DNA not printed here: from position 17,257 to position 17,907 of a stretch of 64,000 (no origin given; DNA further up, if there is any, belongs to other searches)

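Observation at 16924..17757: Translationally coupled membrane mini-module (2-TM protein plus 33 aa TM peptide)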

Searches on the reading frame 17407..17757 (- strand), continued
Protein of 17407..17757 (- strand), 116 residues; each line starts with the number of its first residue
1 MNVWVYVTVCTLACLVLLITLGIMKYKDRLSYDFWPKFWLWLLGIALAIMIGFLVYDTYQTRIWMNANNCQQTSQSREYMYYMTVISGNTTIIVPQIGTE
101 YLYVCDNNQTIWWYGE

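Call 108: find_encoding_contigs(protein=P0018, flank=1500, max_places=1)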
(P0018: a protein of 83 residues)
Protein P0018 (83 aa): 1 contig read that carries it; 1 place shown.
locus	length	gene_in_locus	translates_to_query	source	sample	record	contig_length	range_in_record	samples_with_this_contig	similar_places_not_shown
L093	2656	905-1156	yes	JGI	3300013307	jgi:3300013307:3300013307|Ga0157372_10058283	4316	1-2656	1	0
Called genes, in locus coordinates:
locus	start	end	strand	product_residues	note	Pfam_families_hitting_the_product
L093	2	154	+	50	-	?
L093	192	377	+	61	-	-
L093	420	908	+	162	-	-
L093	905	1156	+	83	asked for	-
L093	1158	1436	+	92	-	-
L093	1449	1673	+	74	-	-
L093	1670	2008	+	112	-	-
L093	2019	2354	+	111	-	-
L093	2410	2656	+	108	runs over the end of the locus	-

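Call 109: find_encoding_contigs(protein=P0020, flank=1500, max_places=1)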
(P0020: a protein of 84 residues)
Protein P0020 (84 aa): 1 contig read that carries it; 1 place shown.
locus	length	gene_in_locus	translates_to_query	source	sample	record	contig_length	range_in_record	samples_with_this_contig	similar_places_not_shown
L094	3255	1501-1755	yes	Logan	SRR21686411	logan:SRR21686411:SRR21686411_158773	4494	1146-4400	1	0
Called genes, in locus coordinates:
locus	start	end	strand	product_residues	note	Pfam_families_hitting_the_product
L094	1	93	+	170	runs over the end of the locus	-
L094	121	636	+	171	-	-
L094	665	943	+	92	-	-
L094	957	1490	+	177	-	-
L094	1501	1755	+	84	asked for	-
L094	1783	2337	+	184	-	-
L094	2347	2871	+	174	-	-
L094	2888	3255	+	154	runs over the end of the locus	?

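Call 124: search_dna_similar(query=P0013, collection=phages, mode=protein, max_evalue=0.001, max_rows=25, rows=spread)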
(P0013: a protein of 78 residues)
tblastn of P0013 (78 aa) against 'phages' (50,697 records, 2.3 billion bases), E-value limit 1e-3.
Records with a match: 45; places in all: 45; records where one place covers at least 80% of the query: 45.
Best place of each record, by identity: <60% 45.
By first word of the organism name: Shigella 15; Escherichia 10; Citrobacter 7; Salmonella 7; Felixounavirus 6.
By host as written in the record: Shigella flexneri 9; - 8; Citrobacter freundii 5; Escherichia coli K-12 MG1655 4; Salmonella enterica serovar Agona strain Pco213 2; Shigella dysenteriae CMCC(B)51105 2; Shigella boydii; Shigella flexneri 2; Salmonella sp. 2; and 10 more.
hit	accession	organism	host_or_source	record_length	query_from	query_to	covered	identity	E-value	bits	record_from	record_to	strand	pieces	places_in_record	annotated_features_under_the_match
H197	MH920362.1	Citrobacter phage Maleficent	Citrobacter freundii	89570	2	78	99%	33.8%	6e-6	47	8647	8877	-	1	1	hypothetical protein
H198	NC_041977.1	Citrobacter phage Mordin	Citrobacter freundii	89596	2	78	99%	33.8%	6e-6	47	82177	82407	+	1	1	hypothetical protein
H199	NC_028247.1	Citrobacter phage Michonne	Citrobacter freundii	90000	2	78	99%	33.8%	6e-6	47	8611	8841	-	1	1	hypothetical protein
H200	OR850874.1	Salmonella phage S.Kent 1-2-1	Salmonella enterica subsp. enterica ...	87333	2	78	99%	32.5%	2e-5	46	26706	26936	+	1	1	record has no annotation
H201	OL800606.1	Salmonella phage vB_SAg-RPN213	Salmonella enterica serovar Agona ...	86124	10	78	88%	36.2%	1e-4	43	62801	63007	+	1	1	hypothetical protein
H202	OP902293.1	Citrobacter phage BSwM KMM4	Citrobacter sp. TSA-1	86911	1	78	100%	32.1%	3e-6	48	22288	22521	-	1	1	hypothetical protein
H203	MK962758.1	Shigella phage JK55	Escherichia coli DH5alpha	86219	10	78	88%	34.8%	3e-4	42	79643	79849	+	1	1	hypothetical protein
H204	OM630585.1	Escherichia phage vB_EcoM_LNA6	Escherichia coli K12 substrain MG1655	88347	10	78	88%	34.8%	3e-4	42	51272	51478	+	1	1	record has no annotation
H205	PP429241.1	Salmonella phage vB_Si_CECAV_FGS030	Salmonella enterica subsp. enterica ...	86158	10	78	88%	34.8%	3e-4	42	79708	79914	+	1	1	hypothetical protein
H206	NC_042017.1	Shigella phage Sf13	Shigella flexneri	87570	2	78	99%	31.2%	3e-6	48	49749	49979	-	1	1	hypothetical protein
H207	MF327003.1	Shigella phage Sf14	Shigella flexneri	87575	2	78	99%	31.2%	3e-6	48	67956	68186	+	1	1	none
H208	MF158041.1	Shigella phage Sf15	Shigella flexneri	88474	2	78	99%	31.2%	3e-6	48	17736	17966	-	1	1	none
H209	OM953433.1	Shigella phage Henu11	Shigella dysenteriae CMCC(B)51105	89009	2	78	99%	31.2%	4e-6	48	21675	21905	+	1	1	none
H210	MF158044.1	Shigella phage Sf18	Shigella flexneri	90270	2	78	99%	31.2%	4e-6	48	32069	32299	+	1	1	none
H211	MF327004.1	Shigella phage Sf17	Shigella boydii; Shigella flexneri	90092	2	78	99%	31.2%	4e-6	48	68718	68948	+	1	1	hypothetical protein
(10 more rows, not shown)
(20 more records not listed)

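Call 125: get_annotated_region(hit=H97, flank=400)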
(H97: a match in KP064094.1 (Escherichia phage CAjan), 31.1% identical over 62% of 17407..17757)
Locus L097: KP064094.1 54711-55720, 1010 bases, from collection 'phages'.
description: Enterobacteria phage CAjan, complete genome.
organism: Escherichia phage CAjan (NCBI taxid 1610828)
taxonomy: Viruses; Duplodnaviria; Heunggongvirae; Uroviricota; Caudoviricetes; Queuovirinae; Seuratvirus; Seuratvirus cajan
host: Escherichia coli K12 MG1655; source: rat feces; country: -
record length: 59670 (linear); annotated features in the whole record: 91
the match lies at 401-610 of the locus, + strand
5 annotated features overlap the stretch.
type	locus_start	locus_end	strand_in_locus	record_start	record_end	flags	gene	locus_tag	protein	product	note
CDS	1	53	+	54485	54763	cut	-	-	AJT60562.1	hypothetical protein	-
CDS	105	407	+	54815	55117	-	-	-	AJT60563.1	hypothetical protein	-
CDS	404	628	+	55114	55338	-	-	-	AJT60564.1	hypothetical protein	-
CDS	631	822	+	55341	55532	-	-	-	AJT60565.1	hypothetical protein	-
CDS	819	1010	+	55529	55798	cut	-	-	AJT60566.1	hypothetical protein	-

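Call 126: get_annotated_region(hit=H92, flank=400)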
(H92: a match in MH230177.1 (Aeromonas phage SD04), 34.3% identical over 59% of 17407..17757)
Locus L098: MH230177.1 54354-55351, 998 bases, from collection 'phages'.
description: Aeromonas phage SD04, complete genome.
organism: Aeromonas phage SD04 (NCBI taxid 2201378)
taxonomy: Viruses; Duplodnaviria; Heunggongvirae; Uroviricota; Caudoviricetes; Queuovirinae; Seuratvirus
host: Aeromonas schubertii GC1; source: Channamaculata pond; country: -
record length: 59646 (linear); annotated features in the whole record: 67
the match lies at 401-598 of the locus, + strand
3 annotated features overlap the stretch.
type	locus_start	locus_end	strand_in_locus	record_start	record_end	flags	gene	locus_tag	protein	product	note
CDS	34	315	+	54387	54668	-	-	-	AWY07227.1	hypothetical protein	-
CDS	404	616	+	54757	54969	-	-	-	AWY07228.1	hypothetical protein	-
CDS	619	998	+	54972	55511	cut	-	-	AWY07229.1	hypothetical protein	-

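Call 127: get_annotated_region(hit=H104, flank=500)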
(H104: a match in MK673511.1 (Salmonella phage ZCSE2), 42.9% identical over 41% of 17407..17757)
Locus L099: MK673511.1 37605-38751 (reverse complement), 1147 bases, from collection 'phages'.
description: Salmonella phage ZCSE2, complete genome.
organism: Salmonella phage ZCSE2 (NCBI taxid 2562175)
taxonomy: Viruses; Duplodnaviria; Heunggongvirae; Uroviricota; Caudoviricetes; Loughboroughvirus; Loughboroughvirus ZCSE2
host: Salmonella enterica subsp. enterica serovar Enteritidis WT (Platten); source: freshwater; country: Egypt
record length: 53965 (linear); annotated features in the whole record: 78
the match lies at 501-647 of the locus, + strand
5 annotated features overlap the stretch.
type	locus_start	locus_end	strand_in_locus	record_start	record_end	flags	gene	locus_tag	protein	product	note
CDS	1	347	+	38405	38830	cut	-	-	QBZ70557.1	hypothetical protein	-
CDS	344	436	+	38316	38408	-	-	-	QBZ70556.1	hypothetical protein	-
CDS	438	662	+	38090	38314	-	-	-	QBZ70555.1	hypothetical protein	-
CDS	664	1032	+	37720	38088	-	-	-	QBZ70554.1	hypothetical protein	-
CDS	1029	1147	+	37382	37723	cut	-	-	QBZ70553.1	hypothetical protein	-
